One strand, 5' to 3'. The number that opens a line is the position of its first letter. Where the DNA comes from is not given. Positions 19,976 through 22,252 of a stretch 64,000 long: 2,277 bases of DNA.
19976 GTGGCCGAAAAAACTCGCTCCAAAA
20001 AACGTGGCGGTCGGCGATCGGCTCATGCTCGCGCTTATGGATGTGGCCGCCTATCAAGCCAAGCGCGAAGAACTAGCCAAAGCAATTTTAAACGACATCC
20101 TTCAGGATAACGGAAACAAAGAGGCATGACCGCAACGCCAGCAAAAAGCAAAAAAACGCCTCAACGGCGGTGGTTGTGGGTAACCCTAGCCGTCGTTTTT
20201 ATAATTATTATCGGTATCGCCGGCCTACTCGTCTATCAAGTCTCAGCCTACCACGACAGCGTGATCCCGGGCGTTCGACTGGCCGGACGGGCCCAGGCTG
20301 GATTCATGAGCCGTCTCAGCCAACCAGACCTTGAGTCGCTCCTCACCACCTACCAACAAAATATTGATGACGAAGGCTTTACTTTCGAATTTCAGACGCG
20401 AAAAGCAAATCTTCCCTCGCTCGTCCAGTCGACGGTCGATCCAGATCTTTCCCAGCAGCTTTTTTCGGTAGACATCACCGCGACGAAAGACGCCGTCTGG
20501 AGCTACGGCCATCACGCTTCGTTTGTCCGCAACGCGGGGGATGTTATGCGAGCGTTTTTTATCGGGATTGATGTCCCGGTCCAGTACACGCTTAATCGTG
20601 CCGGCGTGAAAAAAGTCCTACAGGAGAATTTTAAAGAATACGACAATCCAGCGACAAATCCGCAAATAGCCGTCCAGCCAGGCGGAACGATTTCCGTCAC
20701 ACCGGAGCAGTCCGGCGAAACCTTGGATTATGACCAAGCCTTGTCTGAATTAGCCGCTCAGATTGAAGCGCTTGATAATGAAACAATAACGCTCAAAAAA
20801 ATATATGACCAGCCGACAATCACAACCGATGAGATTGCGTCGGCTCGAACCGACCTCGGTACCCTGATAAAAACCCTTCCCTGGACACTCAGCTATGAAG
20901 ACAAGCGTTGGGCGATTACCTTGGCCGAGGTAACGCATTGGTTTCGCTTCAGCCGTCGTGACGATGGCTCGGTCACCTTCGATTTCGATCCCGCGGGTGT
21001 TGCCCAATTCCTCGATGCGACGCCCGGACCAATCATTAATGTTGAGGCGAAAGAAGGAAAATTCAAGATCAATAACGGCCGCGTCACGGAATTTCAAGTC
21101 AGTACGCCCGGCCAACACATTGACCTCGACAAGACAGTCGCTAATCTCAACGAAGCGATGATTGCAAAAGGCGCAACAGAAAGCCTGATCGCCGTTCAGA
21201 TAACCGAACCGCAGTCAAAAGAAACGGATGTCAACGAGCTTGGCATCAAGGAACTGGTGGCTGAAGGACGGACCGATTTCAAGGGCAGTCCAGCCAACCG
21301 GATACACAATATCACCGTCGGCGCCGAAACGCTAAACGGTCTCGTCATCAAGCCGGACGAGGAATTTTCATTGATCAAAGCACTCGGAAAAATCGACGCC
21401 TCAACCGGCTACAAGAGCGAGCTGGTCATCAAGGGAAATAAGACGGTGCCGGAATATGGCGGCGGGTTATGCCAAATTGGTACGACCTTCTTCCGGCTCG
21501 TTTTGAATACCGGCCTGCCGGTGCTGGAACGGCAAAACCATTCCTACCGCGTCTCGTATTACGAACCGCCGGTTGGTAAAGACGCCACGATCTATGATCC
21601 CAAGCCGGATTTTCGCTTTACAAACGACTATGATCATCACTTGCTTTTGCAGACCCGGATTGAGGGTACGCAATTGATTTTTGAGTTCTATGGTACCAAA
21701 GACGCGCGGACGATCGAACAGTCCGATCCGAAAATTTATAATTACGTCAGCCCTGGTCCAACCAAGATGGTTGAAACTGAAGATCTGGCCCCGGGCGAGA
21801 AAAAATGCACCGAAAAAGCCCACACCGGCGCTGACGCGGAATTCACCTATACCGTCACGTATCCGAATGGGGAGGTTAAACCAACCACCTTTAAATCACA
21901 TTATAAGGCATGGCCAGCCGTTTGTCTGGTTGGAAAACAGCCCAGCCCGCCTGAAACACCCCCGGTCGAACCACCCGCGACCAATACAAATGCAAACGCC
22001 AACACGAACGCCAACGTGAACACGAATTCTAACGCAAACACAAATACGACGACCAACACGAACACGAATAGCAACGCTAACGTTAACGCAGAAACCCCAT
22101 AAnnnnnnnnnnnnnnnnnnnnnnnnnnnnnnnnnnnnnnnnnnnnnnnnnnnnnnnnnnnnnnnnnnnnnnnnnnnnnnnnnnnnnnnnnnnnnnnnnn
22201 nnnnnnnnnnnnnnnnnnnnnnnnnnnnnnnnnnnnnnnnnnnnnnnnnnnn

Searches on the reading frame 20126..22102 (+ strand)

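Call 12: search_protein_families(library=pfam, proteins=[window:20126-22102:+], max_evalue=1)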
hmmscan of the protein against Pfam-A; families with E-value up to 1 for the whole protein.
window:20126-22102:+ (658 aa): 3 families
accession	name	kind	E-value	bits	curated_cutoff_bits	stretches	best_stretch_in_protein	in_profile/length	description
PF04294.18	VanW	-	7e-41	139.2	27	1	391-522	1-130/130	VanW like protein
PF12229.13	PG_binding_4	-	3.4e-19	69.6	22.1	2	114-221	11-116/117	Putative peptidoglycan binding domain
PF07501.17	G5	-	0.00085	20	23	1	543-603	11-73/75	G5 domain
